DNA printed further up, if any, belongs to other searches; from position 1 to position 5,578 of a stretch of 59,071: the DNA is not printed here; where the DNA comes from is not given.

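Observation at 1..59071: Genome-wide excess (roughly 20-fold or more) of the 7-mer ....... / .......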

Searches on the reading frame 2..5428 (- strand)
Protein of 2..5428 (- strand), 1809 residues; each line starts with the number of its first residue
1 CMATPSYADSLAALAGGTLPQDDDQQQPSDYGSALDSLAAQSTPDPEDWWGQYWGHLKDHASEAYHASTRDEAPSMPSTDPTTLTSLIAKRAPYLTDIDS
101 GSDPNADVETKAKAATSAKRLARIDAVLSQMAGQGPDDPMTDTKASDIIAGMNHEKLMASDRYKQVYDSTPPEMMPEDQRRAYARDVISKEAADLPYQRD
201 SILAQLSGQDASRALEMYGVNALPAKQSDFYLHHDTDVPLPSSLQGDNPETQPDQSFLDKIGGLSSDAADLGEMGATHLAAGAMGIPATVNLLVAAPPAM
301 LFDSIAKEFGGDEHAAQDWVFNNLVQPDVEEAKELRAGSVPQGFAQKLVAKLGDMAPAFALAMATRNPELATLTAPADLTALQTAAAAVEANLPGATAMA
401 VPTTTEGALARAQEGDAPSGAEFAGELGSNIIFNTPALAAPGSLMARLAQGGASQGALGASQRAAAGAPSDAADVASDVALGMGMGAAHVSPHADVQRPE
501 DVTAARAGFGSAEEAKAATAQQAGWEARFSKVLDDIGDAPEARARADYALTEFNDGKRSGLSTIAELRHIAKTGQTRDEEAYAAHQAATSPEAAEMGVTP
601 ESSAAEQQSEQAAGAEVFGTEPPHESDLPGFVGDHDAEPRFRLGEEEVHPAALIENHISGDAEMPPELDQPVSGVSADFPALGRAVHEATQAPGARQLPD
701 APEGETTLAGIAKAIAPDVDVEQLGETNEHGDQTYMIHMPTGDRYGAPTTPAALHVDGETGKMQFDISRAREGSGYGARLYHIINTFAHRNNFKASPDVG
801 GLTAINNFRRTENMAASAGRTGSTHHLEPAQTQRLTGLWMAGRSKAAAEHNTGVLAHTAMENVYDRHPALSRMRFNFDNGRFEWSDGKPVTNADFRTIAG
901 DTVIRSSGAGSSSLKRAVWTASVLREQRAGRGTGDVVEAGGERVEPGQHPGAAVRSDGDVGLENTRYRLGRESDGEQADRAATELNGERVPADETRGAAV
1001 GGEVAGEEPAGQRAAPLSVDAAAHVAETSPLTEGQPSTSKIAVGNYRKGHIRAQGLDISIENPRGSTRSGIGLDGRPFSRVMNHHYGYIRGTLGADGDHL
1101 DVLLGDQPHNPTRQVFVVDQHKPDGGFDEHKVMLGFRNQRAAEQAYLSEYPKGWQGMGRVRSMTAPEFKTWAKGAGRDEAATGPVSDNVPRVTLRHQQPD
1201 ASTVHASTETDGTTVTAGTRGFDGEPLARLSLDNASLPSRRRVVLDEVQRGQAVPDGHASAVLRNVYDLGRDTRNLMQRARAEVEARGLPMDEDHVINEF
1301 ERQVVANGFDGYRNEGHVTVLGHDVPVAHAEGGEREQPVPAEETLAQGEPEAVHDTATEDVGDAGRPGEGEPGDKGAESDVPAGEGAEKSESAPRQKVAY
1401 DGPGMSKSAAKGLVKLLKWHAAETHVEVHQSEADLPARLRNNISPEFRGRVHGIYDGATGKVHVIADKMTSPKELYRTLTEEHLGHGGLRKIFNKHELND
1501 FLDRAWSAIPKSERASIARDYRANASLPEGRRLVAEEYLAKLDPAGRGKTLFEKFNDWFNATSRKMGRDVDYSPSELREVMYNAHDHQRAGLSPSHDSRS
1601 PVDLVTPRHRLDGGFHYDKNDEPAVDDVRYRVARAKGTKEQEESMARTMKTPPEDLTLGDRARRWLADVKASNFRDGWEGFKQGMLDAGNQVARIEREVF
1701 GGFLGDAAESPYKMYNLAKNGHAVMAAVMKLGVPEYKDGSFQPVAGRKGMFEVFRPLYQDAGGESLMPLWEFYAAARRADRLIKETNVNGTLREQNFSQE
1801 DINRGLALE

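Call 8: search_protein_families(library=pfam, proteins=[window:2-5428:-])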
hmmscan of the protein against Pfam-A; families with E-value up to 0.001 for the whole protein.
window:2-5428:- (1809 aa): 2 families
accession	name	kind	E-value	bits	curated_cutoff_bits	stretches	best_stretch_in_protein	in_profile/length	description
PF18823.6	InPase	-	8.8e-50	168.5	26.8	1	1041-1173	4-135/135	Inorganic Pyrophosphatase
PF18853.6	LPD37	-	5e-31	108.5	27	1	704-926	19-242/243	Large polyvalent protein associated domain 37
